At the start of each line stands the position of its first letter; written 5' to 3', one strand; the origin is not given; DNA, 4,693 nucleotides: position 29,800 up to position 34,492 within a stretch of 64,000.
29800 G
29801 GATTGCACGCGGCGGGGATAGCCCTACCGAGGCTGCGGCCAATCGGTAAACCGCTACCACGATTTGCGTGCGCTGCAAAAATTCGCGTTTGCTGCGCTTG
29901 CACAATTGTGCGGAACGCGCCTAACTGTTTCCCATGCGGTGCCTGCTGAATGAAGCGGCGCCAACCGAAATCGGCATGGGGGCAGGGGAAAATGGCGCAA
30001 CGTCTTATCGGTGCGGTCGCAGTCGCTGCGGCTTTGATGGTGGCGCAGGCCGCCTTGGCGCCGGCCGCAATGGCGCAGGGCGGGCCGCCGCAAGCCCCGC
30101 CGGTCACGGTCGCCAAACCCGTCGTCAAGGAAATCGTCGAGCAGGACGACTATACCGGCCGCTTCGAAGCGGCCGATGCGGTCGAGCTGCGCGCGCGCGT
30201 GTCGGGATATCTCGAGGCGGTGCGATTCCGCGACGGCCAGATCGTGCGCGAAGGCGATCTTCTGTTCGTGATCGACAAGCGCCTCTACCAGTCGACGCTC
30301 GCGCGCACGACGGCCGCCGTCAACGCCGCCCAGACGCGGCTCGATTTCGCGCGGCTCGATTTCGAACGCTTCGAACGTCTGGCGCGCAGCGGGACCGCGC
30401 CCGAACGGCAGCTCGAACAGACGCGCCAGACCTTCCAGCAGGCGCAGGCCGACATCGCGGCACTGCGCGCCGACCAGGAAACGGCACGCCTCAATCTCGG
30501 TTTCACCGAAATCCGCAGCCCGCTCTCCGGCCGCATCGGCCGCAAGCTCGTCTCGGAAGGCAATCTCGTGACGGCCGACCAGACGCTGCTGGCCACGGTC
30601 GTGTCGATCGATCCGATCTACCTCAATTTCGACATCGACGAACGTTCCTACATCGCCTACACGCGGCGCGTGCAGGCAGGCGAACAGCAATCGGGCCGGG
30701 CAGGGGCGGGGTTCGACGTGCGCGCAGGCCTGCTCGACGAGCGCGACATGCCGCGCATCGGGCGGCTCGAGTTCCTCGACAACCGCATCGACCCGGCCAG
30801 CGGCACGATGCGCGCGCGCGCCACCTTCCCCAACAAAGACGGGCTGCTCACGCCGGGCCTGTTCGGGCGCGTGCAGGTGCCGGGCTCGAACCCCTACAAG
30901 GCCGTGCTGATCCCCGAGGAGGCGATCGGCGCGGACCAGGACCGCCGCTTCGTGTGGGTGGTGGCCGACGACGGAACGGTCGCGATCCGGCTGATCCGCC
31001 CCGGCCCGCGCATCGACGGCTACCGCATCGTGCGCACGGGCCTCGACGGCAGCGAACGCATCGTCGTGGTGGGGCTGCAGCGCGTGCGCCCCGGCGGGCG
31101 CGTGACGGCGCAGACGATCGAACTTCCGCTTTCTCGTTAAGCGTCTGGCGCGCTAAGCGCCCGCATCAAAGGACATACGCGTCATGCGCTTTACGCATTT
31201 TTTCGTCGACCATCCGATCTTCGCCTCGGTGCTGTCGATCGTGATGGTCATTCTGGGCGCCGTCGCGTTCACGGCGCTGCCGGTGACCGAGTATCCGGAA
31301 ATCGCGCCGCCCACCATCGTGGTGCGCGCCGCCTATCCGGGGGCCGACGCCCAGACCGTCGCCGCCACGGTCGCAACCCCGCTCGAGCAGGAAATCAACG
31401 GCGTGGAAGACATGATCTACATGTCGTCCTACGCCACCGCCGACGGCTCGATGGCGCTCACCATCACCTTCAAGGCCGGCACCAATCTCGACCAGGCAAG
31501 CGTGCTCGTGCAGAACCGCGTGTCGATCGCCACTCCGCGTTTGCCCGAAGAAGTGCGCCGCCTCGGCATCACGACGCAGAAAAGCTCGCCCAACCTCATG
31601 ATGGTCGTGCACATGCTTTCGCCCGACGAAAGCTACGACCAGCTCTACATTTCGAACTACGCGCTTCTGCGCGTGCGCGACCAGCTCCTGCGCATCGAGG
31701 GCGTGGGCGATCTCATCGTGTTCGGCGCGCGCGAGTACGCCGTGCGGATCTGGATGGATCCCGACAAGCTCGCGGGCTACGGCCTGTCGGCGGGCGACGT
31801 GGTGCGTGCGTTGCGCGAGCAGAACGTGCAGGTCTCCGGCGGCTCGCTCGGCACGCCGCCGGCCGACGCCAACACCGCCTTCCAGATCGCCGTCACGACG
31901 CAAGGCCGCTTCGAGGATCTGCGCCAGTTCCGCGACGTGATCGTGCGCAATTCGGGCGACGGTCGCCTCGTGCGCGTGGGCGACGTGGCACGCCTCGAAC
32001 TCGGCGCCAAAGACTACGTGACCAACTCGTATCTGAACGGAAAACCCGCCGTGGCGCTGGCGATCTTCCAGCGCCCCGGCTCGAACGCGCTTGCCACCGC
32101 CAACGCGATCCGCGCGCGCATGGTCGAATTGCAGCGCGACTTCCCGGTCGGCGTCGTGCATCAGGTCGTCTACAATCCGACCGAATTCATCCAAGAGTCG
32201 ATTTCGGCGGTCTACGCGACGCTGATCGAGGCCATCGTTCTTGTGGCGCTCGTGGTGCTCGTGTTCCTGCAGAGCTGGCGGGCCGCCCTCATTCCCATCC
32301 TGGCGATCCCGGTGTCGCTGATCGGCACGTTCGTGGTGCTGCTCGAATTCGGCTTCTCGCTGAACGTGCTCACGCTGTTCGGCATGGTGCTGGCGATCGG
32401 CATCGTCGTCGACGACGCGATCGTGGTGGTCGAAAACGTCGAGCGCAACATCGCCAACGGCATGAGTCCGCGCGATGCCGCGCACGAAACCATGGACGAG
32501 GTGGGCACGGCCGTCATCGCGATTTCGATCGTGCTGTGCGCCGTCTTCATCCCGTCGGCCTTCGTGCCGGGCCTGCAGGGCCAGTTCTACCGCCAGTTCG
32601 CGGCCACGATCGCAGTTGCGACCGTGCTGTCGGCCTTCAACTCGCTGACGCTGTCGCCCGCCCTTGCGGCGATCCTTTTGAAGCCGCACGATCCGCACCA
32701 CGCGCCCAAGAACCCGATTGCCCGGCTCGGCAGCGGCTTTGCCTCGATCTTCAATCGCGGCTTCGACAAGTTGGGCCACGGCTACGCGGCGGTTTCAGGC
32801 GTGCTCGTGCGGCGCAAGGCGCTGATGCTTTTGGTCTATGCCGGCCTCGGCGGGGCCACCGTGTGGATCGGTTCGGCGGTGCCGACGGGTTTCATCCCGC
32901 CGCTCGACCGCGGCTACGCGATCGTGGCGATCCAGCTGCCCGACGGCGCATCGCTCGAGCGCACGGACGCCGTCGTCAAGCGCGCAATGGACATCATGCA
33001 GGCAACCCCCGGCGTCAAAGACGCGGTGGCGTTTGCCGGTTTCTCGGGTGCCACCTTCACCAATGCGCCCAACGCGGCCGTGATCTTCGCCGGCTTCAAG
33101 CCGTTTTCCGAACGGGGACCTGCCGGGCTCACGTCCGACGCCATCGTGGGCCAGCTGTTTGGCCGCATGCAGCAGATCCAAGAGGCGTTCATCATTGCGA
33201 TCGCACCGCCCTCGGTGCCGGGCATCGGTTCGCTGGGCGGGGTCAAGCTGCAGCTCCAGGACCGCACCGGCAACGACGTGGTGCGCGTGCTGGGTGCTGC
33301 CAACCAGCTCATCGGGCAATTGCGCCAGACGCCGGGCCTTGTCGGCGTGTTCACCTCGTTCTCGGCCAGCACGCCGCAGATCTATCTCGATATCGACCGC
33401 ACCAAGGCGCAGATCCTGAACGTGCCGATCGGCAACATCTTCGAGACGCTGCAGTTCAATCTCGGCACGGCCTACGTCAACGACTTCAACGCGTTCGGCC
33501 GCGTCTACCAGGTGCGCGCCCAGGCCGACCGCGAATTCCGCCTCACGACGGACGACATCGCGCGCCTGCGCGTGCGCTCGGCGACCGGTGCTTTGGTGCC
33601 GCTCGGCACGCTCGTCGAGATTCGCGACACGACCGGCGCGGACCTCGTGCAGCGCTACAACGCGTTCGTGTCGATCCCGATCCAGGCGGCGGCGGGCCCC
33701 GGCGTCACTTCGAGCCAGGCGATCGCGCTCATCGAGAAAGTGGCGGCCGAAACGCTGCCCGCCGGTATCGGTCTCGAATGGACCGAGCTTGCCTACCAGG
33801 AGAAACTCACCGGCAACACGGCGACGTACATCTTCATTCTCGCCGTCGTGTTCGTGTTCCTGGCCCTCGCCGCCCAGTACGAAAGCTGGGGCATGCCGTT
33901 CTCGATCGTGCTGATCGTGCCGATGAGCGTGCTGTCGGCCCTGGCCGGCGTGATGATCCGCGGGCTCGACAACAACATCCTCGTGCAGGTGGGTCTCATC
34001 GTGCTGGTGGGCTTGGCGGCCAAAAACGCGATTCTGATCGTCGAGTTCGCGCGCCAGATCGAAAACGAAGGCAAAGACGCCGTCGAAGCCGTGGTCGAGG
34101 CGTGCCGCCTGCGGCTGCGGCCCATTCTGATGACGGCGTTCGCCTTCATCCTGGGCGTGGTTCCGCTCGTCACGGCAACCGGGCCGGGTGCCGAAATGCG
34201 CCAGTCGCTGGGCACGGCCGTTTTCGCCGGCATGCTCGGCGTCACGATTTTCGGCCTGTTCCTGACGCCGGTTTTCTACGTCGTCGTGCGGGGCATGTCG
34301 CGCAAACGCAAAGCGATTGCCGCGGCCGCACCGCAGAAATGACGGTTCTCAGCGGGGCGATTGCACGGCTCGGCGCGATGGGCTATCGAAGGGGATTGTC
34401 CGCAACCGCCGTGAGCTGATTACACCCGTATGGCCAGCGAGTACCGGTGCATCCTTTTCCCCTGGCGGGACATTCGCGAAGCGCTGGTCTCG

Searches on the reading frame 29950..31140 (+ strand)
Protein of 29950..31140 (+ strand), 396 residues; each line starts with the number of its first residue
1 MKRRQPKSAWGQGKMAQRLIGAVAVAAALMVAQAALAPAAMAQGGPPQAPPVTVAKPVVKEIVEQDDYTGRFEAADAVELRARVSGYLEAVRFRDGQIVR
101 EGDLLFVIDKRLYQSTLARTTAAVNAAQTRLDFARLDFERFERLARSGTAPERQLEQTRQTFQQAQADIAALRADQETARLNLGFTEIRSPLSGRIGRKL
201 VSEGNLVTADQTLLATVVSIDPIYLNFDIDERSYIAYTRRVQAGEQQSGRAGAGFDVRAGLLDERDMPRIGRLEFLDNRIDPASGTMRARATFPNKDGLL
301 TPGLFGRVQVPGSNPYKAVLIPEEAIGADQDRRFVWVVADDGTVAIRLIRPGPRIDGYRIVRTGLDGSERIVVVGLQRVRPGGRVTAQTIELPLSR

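Call 53: search_protein_families(library=ncbifam, proteins=[window:29950-31140:+], max_evalue=0.00001)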
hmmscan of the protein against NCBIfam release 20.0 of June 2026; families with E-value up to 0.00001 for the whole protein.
window:29950-31140:+ (396 aa): 18 families
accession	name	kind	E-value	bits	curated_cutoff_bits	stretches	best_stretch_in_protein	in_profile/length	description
NF045904.1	RND-peri-MexE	equivalog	3.2e-103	345.6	714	1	22-392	11-373/390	multidrug efflux RND transporter periplasmic adaptor subunit MexE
NF000272.2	OqxA_adapt_sub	exception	6.2e-87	292.1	835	1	20-391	15-383/391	multidrug efflux RND transporter periplasmic adaptor subunit OqxA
TIGR01730.1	RND_mfp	subfamily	3.7e-81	272.6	94.9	1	52-387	1-321/322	efflux RND transporter periplasmic adaptor subunit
NF033138.2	RND-peri-MexC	equivalog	2.2e-51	175.2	625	1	20-388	10-372/375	MexC family multidrug efflux RND transporter periplasmic adaptor subunit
NF008589.1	PRK11556.1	equivalog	3.2e-50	171.2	391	1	45-386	52-386/392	MdtA/MuxA family multidrug efflux RND transporter periplasmic adaptor subunit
NF011604.1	PRK15030.1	equivalog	1.7e-49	168.9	765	1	40-390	28-378/397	multidrug efflux RND transporter periplasmic adaptor subunit AcrA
NF007132.1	PRK09578.1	equivalog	2.5e-47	161.5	512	1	21-388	11-376/396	MexX/AxyX family multidrug efflux RND transporter periplasmic adaptor subunit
NF033834.1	RND_adapt_MexA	exception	1.4e-44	152.8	750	1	21-387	6-360/373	multidrug efflux RND transporter periplasmic adaptor subunit MexA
NF007362.0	PRK09859.1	equivalog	1.4e-38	133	738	1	38-387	25-371/385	multidrug transporter subunit MdtE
TIGR00999.1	8a0102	subfamily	5.6e-36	124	319.3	1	96-377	1-268/271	CzcB/NccB family metal efflux transporter periplasmic adaptor subunit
TIGR00998.1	8a0101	subfamily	8.5e-19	67.7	390.8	1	171-231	190-249/334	EmrA/EmrK family multidrug efflux transporter periplasmic adaptor subunit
NF007850.1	PRK10559.1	equivalog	4.1e-18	65.5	400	1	74-227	37-188/303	p-hydroxybenzoic acid efflux pump subunit AaeA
NF008606.0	PRK11578.1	equivalog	3.1e-15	56.2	342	1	60-212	44-210/371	macrolide transporter subunit MacA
NF007785.0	PRK10476.1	equivalog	6.6e-14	51.5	376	1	74-133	45-104/347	multidrug transporter subunit MdtN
NF002939.0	PRK03598.1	equivalog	1.5e-10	40.8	393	0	77-135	44-102/332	secretion protein HlyD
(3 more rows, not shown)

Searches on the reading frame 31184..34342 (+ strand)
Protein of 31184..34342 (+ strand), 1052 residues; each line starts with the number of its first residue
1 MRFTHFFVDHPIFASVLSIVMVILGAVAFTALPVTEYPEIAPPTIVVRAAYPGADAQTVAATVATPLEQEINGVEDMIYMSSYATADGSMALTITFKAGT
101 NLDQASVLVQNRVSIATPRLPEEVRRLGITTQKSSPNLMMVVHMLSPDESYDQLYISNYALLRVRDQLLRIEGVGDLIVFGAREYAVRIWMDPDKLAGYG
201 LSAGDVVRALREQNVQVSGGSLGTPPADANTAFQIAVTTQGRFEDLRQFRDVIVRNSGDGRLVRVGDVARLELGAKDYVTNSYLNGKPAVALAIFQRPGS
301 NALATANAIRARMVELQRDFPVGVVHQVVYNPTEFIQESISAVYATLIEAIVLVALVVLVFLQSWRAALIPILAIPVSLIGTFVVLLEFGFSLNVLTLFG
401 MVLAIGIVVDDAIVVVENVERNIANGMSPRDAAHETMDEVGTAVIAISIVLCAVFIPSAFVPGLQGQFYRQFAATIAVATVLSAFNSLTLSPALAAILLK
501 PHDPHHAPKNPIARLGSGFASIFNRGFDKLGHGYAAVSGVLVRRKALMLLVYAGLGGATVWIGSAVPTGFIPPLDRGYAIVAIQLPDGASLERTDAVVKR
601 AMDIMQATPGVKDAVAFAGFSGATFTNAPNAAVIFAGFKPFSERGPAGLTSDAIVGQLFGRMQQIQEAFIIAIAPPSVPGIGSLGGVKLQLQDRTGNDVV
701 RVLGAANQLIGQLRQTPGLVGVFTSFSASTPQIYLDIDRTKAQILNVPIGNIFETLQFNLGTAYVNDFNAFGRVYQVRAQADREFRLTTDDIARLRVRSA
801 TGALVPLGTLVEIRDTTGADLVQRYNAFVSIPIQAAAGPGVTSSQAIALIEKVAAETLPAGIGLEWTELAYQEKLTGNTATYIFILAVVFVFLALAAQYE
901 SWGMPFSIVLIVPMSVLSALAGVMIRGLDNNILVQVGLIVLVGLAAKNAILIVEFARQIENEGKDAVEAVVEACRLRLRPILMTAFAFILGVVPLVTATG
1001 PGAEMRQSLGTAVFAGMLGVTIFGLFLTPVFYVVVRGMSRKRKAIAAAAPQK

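Call 53: search_protein_families(library=ncbifam, proteins=[window:31184-34342:+], max_evalue=0.00001)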
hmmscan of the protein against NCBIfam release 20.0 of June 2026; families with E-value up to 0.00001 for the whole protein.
window:31184-34342:+ (1052 aa): 17 families
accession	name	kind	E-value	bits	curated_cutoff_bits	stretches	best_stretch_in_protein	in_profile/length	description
NF000282.2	RND_permease_1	subfamily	0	1356.5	1250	1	5-1036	2-1028/1029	multidrug efflux RND transporter permease subunit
TIGR00915.1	2A0602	subfamily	0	1183.7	940.35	1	4-1045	2-1038/1050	efflux RND transporter permease subunit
NF000037.1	RND_perm_OqxB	exception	0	1159.9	2200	1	1-1047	1-1046/1050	multidrug efflux RND transporter permease subunit OqxB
NF007842.1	PRK10555.1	equivalog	3.2e-282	939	1854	1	4-1037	2-1028/1036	multidrug efflux RND transporter permease AcrD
NF007131.0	PRK09577.1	equivalog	1.1e-274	913.9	1768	1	5-1043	3-1030/1045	multidrug efflux RND transporter permease subunit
NF011706.2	PRK15127.1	equivalog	1.9e-265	883.6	2150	1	5-1045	3-1040/1049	multidrug efflux RND transporter permease subunit AcrB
NF033617.1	RND_permease_2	subfamily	1.3e-245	817.8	1250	1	4-1035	1-1007/1009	multidrug efflux RND transporter permease subunit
NF007133.0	PRK09579.1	equivalog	9.6e-174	579.6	1763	1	1-1046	1-1013/1017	multidrug efflux RND transporter permease subunit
NF007905.0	PRK10614.1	equivalog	9.3e-143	477.1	1774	1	1-1042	1-1015/1025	multidrug efflux RND transporter permease subunit MdtC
NF007798.0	PRK10503.1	equivalog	2.3e-137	459.2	1584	1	6-1044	15-1031/1040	MdtB/MuxB family multidrug efflux RND transporter permease subunit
TIGR00914.1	2A0601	subfamily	2.2e-98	330.3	701.45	1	15-1043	17-1043/1051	CusA/CzcA family heavy metal efflux RND transporter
TIGR00916.1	2A0604s01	subfamily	8.5e-13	48.4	148.6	1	337-487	84-230/231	SecD/SecF family protein translocase subunit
TIGR00921.1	2A067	subfamily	1.9e-11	42.8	351.9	1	321-498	169-346/733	hydrophobe/amphiphile efflux-3 (HAE3) family transporter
NF009585.0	PRK13024.1-5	equivalog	2.5e-07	29.1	1037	1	324-491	479-640/993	protein translocase subunit SecDF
TIGR01129.1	secD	equivalog_domain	5.8e-07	29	244.4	1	337-493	244-395/397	protein translocase subunit SecD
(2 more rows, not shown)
